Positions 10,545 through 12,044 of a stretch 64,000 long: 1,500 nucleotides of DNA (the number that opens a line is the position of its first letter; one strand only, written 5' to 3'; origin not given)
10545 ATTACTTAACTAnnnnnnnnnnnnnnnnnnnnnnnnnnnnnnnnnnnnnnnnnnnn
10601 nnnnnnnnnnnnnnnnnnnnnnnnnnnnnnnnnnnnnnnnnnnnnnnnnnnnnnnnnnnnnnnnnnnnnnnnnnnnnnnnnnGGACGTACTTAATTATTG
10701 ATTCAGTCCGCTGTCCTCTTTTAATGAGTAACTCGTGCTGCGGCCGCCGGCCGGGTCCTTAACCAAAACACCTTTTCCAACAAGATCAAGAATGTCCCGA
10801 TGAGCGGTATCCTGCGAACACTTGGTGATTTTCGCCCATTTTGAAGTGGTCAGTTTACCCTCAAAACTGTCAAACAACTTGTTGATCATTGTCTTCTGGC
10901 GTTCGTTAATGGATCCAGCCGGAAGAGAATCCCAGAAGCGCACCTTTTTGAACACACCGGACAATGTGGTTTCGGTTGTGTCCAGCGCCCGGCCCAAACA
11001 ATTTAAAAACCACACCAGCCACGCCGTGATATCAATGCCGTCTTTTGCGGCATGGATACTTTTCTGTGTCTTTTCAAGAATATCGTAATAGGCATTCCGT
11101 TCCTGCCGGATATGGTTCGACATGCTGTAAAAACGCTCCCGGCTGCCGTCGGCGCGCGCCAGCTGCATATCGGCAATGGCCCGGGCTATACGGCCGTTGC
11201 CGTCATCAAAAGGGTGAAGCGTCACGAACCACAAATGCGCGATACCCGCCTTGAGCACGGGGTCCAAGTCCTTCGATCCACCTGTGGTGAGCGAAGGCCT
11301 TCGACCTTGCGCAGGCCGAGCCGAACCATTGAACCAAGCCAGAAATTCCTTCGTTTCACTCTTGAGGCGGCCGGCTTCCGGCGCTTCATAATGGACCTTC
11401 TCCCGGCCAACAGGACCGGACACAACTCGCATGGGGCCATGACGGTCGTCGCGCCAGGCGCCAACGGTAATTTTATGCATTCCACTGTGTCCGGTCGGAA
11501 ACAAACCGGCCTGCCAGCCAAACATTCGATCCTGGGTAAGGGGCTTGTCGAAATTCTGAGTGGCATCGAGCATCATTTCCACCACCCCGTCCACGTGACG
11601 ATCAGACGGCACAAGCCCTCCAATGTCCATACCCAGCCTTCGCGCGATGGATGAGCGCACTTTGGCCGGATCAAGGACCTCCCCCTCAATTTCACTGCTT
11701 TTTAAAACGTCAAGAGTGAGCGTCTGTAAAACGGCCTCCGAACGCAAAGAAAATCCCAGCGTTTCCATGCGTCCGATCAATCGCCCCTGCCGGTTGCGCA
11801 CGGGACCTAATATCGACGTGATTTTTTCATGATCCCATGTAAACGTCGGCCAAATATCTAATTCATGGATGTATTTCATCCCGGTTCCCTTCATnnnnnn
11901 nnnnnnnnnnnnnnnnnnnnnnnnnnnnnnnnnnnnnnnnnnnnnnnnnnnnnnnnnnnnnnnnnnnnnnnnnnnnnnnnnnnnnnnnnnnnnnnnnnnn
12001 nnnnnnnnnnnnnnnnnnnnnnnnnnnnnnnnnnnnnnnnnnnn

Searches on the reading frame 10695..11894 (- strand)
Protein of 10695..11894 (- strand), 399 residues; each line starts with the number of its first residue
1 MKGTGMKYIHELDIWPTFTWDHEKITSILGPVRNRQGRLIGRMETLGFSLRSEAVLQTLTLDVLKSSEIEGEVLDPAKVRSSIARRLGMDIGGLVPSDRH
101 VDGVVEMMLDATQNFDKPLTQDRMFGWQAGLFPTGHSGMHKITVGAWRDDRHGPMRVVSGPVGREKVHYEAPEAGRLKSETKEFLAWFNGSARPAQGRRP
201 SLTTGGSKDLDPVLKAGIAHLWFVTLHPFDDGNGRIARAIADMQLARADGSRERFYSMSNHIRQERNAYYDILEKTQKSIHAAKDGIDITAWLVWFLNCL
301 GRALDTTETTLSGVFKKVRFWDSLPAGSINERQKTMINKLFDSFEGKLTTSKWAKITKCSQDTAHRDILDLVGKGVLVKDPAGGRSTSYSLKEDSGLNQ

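Call 8: search_protein_families(library=pfam, proteins=[window:10695-11894:-])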
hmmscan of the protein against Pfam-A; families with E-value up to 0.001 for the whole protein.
window:10695-11894:- (399 aa): 2 families
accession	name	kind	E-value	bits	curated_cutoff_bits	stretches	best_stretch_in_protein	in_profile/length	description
PF13776.11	DUF4172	-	8.3e-32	109.8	25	1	8-89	1-82/82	Domain of unknown function (DUF4172)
PF02661.23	Fic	-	2.8e-12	47.8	24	1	137-245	20-93/93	Fic/DOC family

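Call 10: find_related_loci(query=window:10695-11894:-, collection=genome_contigs, flank=3000)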
Query window:10695-11894:- (399 aa) in genome_contigs; peptide patterns used: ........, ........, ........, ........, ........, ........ (x = any residue, [..] = any of these).
411 stretches matched a pattern; 395 encode a relative of the query (tblastn E <= 1e-3); the best 80 are kept; 80 distinct loci.
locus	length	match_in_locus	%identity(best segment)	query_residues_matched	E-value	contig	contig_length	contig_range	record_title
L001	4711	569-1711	81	4-391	0e+0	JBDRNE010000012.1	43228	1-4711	MAG: Candidatus Omnitrophota bacterium isolate MEGAHIT-group-1.87 k141_5327504, whole genome shotgun sequence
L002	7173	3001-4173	76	2-393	0e+0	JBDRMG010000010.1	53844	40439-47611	MAG: Candidatus Omnitrophota bacterium isolate MEGAHIT-group-1.82 k141_12451952, whole genome shotgun sequence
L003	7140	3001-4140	76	6-393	0e+0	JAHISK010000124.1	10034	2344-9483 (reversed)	MAG: Candidatus Omnitrophota bacterium isolate MM_PC_MetaG.mb.171 MM_PC_MetaG.mb.171_k141_1810911, whole genome shotgun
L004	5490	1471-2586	74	6-393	0e+0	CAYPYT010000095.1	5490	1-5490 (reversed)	MAG TPA_asm: uncultured Planctomycetia bacterium isolate SRP178699_co1_477 genome assembly, contig: NODE_21943_length_54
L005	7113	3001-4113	76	6-392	0e+0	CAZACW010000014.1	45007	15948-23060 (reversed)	MAG TPA_asm: uncultured Planctomycetales bacterium isolate SRP273308_co1_408 genome assembly, contig: NODE_786_length_45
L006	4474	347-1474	74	2-393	0e+0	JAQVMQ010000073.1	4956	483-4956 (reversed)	MAG: Candidatus Omnitrophota bacterium isolate STF1_137 NODE_69033_length_4956_cov_3.328018_Sandtown_F1, whole genome sh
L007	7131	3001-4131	75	6-397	0e+0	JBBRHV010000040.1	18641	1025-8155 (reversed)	MAG: Candidatus Omnitrophota bacterium isolate Co_metawrap_2736 Cmw_2736_k141_16438261_length_18641_cov_10.9978, whole g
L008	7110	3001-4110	74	8-393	0e+0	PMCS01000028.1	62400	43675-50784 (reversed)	MAG: Candidatus Omnitrophota bacterium isolate fen_1318 73.20120700_E3M.124_contig_53289, whole genome shotgun sequence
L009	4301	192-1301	75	6-391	0e+0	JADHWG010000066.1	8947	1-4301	MAG: Candidatus Omnitrophota bacterium isolate BS750m-G21 BS-750m-C15255, whole genome shotgun sequence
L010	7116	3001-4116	74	5-392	0e+0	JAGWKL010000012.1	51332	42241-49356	MAG: Candidatus Omnitrophota bacterium isolate REEB160 contig-150_587, whole genome shotgun sequence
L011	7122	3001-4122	72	6-392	0e+0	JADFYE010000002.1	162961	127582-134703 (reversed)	MAG: Candidatus Omnitrophota bacterium isolate nDJH6bin14 nDJH6_bin14_NODE_2_length_162961_cov_5.927681, whole genome sh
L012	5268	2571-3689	71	6-394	0e+0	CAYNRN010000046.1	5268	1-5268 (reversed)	MAG TPA_asm: uncultured Planctomycetales bacterium isolate SRP098346_co1_174 genome assembly, contig: NODE_23418_length_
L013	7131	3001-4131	70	1-393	0e+0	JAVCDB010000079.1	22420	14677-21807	MAG: Candidatus Aadella gelida isolate MAG_3300035698_848 Ga0374944_516642, whole genome shotgun sequence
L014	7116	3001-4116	71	6-398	0e+0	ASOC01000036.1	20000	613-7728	Candidatus Omnitrophus fodinae SCGC AAA011-A17 A11A17DRAFT_contig_35_0.36_C, whole genome shotgun sequence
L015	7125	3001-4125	67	6-394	6e-177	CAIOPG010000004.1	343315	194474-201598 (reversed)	MAG: Candidatus Omnitrophica bacterium isolate Umea1p4_bin-199 genome assembly, contig: bin-199:04/20, whole genome shot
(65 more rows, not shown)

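Call 20: search_solved_structures(query=window:10695-11879:-, max_evalue=0.001, show_alignments=2)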
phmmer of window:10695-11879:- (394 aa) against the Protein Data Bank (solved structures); distinct sequences matched with E-value up to 0.001: 21.
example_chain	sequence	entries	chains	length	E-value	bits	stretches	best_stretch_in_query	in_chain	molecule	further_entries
8cil_A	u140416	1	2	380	7.2e-89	301.8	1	7-387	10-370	Fic family protein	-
8uqu_A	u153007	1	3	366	8.3e-10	41.5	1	205-304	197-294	Fido domain-containing protein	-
9vjc_A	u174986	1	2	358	5e-07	32.4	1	201-272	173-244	Protein adenylyltransferase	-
7cb8_A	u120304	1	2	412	3.1e-06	29.8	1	203-268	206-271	Fic-domain containing protein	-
3eqx_A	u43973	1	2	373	2.1e-05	27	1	202-270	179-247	FIC DOMAIN CONTAINING TRANSCRIPTIONAL REGULATOR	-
9tcl_B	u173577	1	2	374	2.1e-05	27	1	202-270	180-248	Protein adenylyltransferase SoFic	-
9tch_A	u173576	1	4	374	2.1e-05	27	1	202-270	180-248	Protein adenylyltransferase SoFic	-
9tc4_A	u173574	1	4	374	2.1e-05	27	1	202-270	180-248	Protein adenylyltransferase SoFic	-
3zcn_A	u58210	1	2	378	2.2e-05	27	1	202-270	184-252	ADENOSINE MONOPHOSPHATE-PROTEIN TRANSFERASE SOFIC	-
3zec_A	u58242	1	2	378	2.2e-05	27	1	202-270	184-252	ADENOSINE MONOPHOSPHATE-PROTEIN TRANSFERASE SOFIC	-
5jj6_A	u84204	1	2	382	6.7e-05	25.4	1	203-242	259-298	Adenosine monophosphate-protein transferase FICD homolog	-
5jj7_A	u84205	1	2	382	6.8e-05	25.4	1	203-242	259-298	Adenosine monophosphate-protein transferase FICD homolog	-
3cuc_A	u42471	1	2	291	9.4e-05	24.9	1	205-270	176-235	Protein of unknown function with a Fic domain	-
6i7h_A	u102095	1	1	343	0.00022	23.7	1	202-272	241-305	Adenosine monophosphate-protein transferase FICD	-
6i7i_A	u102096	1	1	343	0.00022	23.7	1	202-272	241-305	Adenosine monophosphate-protein transferase FICD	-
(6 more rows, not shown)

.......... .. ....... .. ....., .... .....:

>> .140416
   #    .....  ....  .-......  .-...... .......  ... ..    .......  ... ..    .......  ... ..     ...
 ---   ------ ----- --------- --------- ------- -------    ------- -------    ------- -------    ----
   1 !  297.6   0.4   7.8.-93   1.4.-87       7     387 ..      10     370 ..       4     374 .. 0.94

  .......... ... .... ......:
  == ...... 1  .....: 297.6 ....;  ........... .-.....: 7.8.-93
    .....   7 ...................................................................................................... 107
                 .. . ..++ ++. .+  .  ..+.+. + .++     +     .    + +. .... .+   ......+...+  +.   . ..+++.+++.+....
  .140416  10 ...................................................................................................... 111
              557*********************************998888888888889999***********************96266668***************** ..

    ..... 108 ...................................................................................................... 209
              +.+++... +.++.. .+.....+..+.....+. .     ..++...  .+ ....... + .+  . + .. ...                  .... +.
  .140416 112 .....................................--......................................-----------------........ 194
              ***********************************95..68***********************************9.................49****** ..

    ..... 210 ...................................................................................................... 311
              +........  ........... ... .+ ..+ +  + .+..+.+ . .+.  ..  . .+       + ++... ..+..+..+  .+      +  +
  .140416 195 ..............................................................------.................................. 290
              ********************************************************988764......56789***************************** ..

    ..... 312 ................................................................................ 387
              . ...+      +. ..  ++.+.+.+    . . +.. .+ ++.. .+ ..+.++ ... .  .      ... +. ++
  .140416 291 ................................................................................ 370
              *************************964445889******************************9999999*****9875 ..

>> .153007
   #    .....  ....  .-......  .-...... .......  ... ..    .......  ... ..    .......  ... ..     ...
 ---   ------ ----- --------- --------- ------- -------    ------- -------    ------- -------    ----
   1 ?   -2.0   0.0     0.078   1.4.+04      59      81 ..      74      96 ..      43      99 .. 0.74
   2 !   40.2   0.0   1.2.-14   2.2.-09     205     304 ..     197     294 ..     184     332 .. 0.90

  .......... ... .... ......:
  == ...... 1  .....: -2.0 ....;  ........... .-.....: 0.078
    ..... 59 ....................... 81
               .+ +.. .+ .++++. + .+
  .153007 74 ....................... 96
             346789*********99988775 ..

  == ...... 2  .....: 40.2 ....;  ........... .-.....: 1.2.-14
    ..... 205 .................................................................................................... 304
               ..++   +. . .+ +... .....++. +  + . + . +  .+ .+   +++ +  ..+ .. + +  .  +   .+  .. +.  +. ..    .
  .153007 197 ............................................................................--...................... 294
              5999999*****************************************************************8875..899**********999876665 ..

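Call 24: search_protein_families(library=padloc, proteins=[window:10695-11879:-], max_evalue=0.01)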
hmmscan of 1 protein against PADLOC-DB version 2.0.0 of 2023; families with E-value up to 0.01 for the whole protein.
window:10695-11879:- (394 aa): 6 families
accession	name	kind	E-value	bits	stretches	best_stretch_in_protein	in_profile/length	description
PDLC03963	SoFic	-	1.8e-36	124.3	1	13-386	18-351/361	-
PDLC04966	PDC-S24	-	7.9e-12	42.8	1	202-275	298-372/497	-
PDLC04839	PDC-S04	-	3.4e-07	28.1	1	213-256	132-175/205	-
PDLC04837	PDC-S04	-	6.5e-05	20.3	1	215-240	158-183/234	-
PDLC04836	PDC-S04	-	7.2e-05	20.1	1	215-237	162-184/244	-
PDLC04840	PDC-S04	-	0.00021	19.1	1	214-239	148-173/227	-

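Call 25: search_protein_families(library=ncbifam, proteins=[window:10695-11879:-], max_evalue=0.01)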
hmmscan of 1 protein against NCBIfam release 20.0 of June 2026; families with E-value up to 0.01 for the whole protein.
window:10695-11879:- (394 aa): 3 families
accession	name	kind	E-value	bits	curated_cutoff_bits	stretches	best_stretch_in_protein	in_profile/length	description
NF046030.1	ProtAdlyltaseSoFic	equivalog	2.1e-10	40.1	550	1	202-300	173-264/361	protein adenylyltransferase Fic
NF041381.1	XopAC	subfamily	4.6e-05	22.3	450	1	153-242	345-413/451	XopAC/AvrAC family type III secretion system effector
TIGR02613.1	mob_myst_B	hypoth_equivalog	6.7e-05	22.8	124.4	1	215-268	116-170/186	mobile mystery protein B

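Call 37: find_related_loci(query=window:10695-11879:-, collection=viral_contigs, flank=3000)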
Query window:10695-11879:- (394 aa) in viral_contigs; peptide patterns used: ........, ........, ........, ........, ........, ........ (x = any residue, [..] = any of these).
1 stretches matched a pattern, but none encodes a relative of the query by tblastn (E <= 1e-3).

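Call 52: predict_structure(alignment_id=A1)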
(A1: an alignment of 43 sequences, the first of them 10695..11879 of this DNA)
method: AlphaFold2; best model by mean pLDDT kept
length: 394 residues; sequences in the alignment: 43
mean_pLDDT: 90.0   pTM: 0.87
mean pLDDT of the five models: 90.0, 88.2, 88.1, 87.8, 87.2
residues with pLDDT >= 90: 290; 70-90: 72; 50-70: 19; < 50: 13
segments of 3 or more residues with pLDDT < 50: 191-196, 198-200, 392-394
pLDDT, mean of each block of 10 residues (from residue 1): 91 94 97 92 87 94 94 96 89 96 97 98 97 94 93 91 95 96 76 45 82 98 97 97 92 95 95 78 95 97 88 87 91 78 89 94 96 85 83 44
secondary structure, 60 per line:
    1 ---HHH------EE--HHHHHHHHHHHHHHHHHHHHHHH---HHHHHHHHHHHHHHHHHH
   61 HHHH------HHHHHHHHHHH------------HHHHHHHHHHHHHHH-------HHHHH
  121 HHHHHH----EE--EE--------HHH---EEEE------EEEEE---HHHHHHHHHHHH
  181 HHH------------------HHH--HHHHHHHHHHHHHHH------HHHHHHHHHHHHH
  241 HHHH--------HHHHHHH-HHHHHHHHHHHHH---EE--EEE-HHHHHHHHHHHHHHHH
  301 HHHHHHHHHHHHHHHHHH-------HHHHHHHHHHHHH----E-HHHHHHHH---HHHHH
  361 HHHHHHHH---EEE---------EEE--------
elements in order: H17-39 H43-64 H71-81 H94-108 H116-126 E151-154 E161-165 H169-183 H207-221 H228-244 H253-259 H261-273 E281-283 H285-318 H326-338 H345-352 H356-368 E372-374 E384-386

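Call 55: fold_search(model_id=the predicted structure, library=pdb)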
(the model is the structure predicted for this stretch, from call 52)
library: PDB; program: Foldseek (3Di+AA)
matches with E <= 10: 1286; with E <= 0.001: 47
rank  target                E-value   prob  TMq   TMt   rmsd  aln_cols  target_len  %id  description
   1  8cil_A                1.1e-29  1.00  0.83  0.89   3.1       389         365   41  Crystal structure of Coxiella burnetii Fic protein 2 (released 2023-11-15)
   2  8cil_B                1.1e-28  1.00  0.79  0.88   2.9       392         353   39  Crystal structure of Coxiella burnetii Fic protein 2 (released 2023-11-15)
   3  7cb8_A                2.2e-11  1.00  0.52  0.52   9.4       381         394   18  Structure of a FIC-domain protein from Mycobacterium marinum in complex with CDP (released 2021-08-18)
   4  3zec_B                5.5e-11  1.00  0.55  0.58   9.2       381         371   16  Fic protein from SHEWANELLA ONEIDENSIS (E73G mutant) in complex with AMPPNP (released 2013-06-19)
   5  3zec_A                6.0e-11  1.00  0.57  0.61   9.3       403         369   16  Fic protein from SHEWANELLA ONEIDENSIS (E73G mutant) in complex with AMPPNP (released 2013-06-19)
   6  3eqx_B                6.0e-11  1.00  0.56  0.61   9.5       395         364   16  CRYSTAL STRUCTURE OF A FIC FAMILY PROTEIN (SO_4266) FROM SHEWANELLA ONEIDENSIS AT 1.6 A RESOLUTION (released 2008-10-14)
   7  3eqx_A                6.6e-11  1.00  0.57  0.60   9.0       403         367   16  CRYSTAL STRUCTURE OF A FIC FAMILY PROTEIN (SO_4266) FROM SHEWANELLA ONEIDENSIS AT 1.6 A RESOLUTION (released 2008-10-14)
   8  3zcn_A                8.8e-11  1.00  0.57  0.60   8.9       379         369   16  Fic protein from SHEWANELLA ONEIDENSIS in complex with ATP (released 2013-06-19)
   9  4rgl                  1.5e-10  1.00  0.52  0.61   9.2       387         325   16  Crystal structure of a Fic family protein (Dde_2494) from Desulfovibrio desulfuricans G20 at 2.70 A resolution (released 2014-10-29)
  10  7cb8_B                4.0e-10  1.00  0.54  0.54   9.6       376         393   18  Structure of a FIC-domain protein from Mycobacterium marinum in complex with CDP (released 2021-08-18)
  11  6i7h                  3.2e-09  1.00  0.46  0.54   5.6       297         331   20  Crystal structure of dimeric FICD mutant K256S (released 2019-09-25)
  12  6i7k                  3.7e-09  1.00  0.47  0.55   4.8       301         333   19  Crystal structure of monomeric FICD mutant L258D complexed with MgATP (released 2019-09-25)
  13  6i7g_B                7.2e-09  1.00  0.47  0.53   5.7       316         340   20  Crystal structure of dimeric wild type FICD complexed with ATP (released 2019-09-25)
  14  7xux_A                1.0e-08  1.00  0.45  0.48  12.7       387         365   16  Crystal structure of a FIC domain containnig protein (released 2022-12-21)
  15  6i7i                  1.5e-08  1.00  0.45  0.52   5.6       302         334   19  Crystal structure of dimeric FICD mutant K256A complexed with MgATP (released 2019-09-25)
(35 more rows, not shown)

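Call 57: search_dna_similar(query=window:10695-11879:-, collection=plasmids, mode=protein, max_evalue=1e-30, max_rows=25)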
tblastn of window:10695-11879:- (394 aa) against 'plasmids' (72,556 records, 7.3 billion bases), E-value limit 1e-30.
Records with a match: 457; places in all: 474; records where one place covers at least 80% of the query: 451.
Best place of each record, by identity: 60-80% 31; <60% 426.
By first word of the organism name: Pantoea 58; Phaeobacter 57; Agrobacterium 53; Ralstonia 30; Sinorhizobium 22; Acinetobacter 22; Rhizobium 19; Paracoccus 9; Bradyrhizobium 8; Moraxella 8; and 79 more.
By predicted mobility (MOB-suite, as given by PLSDB): non-mobilizable 284; conjugative 113; mobilizable 60.
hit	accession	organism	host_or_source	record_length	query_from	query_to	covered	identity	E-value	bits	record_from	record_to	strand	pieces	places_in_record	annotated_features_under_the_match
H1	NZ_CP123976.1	Thioclava nitratireducens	Chrysomallon squamiferum,gills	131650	1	386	98%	65.3%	2e-162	512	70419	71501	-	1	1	Fic family protein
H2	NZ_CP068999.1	Sulfitobacter mediterraneus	Skeletonema costatum,The surface ...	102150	1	386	98%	64.5%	1e-162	512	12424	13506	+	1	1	Fic family protein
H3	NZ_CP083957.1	Mesorhizobium sp. B1-1-8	cell culture,soil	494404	1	386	98%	64.5%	4e-160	505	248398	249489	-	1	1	Fic family protein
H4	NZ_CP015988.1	Sphingobium sp. EP60837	cell culture,soil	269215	1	388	98%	63.9%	5e-158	499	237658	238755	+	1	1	Fic family protein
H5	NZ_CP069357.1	Microvirga sp. VF16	Vachellia farnesiana,Cell culture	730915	2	386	98%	64.4%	2e-160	506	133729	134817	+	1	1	Fic family protein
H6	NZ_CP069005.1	Sulfitobacter mediterraneus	Skeletonema costatum,The surface ...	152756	1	386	98%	64.2%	1e-160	506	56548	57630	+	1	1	Fic family protein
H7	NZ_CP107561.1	Methylocystis sp. MJC1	whole organism,Alpine Peat Bogs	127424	3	386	97%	64.3%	1e-158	501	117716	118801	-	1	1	Fic family protein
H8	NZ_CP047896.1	Sphingomonas changnyeongensis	Single cell,Fresh water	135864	3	388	98%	63.7%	2e-161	509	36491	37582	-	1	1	Fic family protein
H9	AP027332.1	Sphingobium sp. TomTYG65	-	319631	1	388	98%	63.4%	2e-155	491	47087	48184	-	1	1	cell division protein Fic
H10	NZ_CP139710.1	Sulfitobacter sp. OXR-159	Bacterial Culture,hydrothermal vent ...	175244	1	386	98%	63.5%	3e-159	502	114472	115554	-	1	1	Fic family protein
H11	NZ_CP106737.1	Roseovarius pelagicus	cell culture,Arctic seawater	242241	1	386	98%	63.5%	5e-157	496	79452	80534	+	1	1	Fic family protein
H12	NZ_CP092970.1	Methylocystis parvus OBBP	Bacterial Monoculture,Mud, soil or ...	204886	1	388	98%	62.6%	3e-161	508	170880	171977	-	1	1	Fic family protein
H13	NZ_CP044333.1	Methylocystis parvus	-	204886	1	388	98%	62.6%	3e-161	508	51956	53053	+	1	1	Fic family protein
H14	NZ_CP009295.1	Novosphingobium pentaromativorans US6-1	mud sediment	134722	3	389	98%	62.0%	9e-154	487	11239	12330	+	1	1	Fic family protein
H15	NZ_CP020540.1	Sphingobium herbicidovorans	cell culture,soil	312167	1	388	98%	61.6%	5e-152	482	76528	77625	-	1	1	Fic family protein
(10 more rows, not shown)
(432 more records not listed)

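Call 58: search_dna_similar(query=window:10695-11879:-, collection=plasmids, mode=protein, max_evalue=1e-30, max_rows=40, rows=spread)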
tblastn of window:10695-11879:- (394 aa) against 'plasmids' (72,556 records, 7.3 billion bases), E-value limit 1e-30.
Records with a match: 457; places in all: 474; records where one place covers at least 80% of the query: 451.
Best place of each record, by identity: 60-80% 31; <60% 426.
By first word of the organism name: Pantoea 58; Phaeobacter 57; Agrobacterium 53; Ralstonia 30; Sinorhizobium 22; Acinetobacter 22; Rhizobium 19; Paracoccus 9; Bradyrhizobium 8; Moraxella 8; and 79 more.
By predicted mobility (MOB-suite, as given by PLSDB): non-mobilizable 284; conjugative 113; mobilizable 60.
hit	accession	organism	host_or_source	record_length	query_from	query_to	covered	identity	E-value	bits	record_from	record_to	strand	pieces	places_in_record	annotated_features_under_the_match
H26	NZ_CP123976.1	Thioclava nitratireducens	Chrysomallon squamiferum,gills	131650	1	386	98%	65.3%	2e-162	512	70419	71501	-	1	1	Fic family protein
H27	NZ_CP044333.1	Methylocystis parvus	-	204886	1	388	98%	62.6%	3e-161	508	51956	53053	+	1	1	Fic family protein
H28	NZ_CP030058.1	Bradyrhizobium guangdongense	Arachis hypogaea,Microbe,nodule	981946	1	386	98%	60.9%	5e-153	485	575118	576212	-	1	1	Fic family protein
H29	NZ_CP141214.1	Sinorhizobium meliloti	alfalfa,Isolate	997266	1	388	98%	59.3%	4e-152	482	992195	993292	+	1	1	Fic family protein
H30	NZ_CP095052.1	Hymenobacter sp. 5317J-9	single cell,air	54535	3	389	98%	57.6%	6e-144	459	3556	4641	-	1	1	Fic family protein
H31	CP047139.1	Ralstonia solanacearum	Potato,Single cell,tuber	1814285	3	386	97%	55.5%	1e-130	421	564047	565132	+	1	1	DUF4172 domain-containing protein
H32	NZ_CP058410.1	Trichlorobacter lovleyi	whole genome,river sediment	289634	3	386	97%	54.7%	7e-133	427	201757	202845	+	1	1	Fic family protein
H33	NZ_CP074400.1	Agrobacterium salinitolerans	Cotton,tiaaue sample,root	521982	1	394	100%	50.3%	2e-115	377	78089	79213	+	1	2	Fic family protein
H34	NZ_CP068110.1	Moraxella osloensis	-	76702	2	386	98%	50.1%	1e-112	369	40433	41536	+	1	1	Fic family protein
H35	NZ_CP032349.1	Azospirillum brasilense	soil sample,Agricultural field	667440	3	386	97%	42.1%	2e-90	305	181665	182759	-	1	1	Fic family protein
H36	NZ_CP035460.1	Photobacterium damselae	Neophocaena asiaeorientalis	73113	10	391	97%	39.7%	3e-80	275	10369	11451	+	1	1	Fic family protein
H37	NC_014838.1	Pantoea sp. At-9b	-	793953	10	387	96%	39.8%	3e-81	278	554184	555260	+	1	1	Fic family protein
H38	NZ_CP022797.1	Ralstonia solanacearum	Solanum tuberosum,single cell,Potato ...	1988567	10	372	92%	41.3%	1e-76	265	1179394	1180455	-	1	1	none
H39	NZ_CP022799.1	Ralstonia solanacearum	Solanum tuberosum,single cell,Potato ...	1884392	10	372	92%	41.1%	2e-77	267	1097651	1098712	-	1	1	none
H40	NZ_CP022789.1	Ralstonia solanacearum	Solanum tuberosum,single cell,Potato ...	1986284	10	372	92%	40.9%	2e-76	264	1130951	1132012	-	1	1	none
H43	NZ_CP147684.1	Acinetobacter lwoffii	whole organism,Yangzhou Grand Canal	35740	2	387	98%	37.3%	8e-73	254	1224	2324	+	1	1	Fic family protein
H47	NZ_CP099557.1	Aliarcobacter cryaerophilus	Chicken meat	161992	10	387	96%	35.0%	9e-66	233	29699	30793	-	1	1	DUF4172 domain-containing protein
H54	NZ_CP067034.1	Agrobacterium fabrum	-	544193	10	386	96%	32.3%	3e-49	186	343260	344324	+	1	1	Fic family protein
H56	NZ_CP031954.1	Phaeobacter inhibens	-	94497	1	387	98%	31.1%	2e-41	162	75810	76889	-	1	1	Fic family protein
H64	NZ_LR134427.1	Legionella adelaidensis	environmental,Cooling tower water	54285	2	374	95%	30.2%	3e-43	168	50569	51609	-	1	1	DUF4172 domain-containing protein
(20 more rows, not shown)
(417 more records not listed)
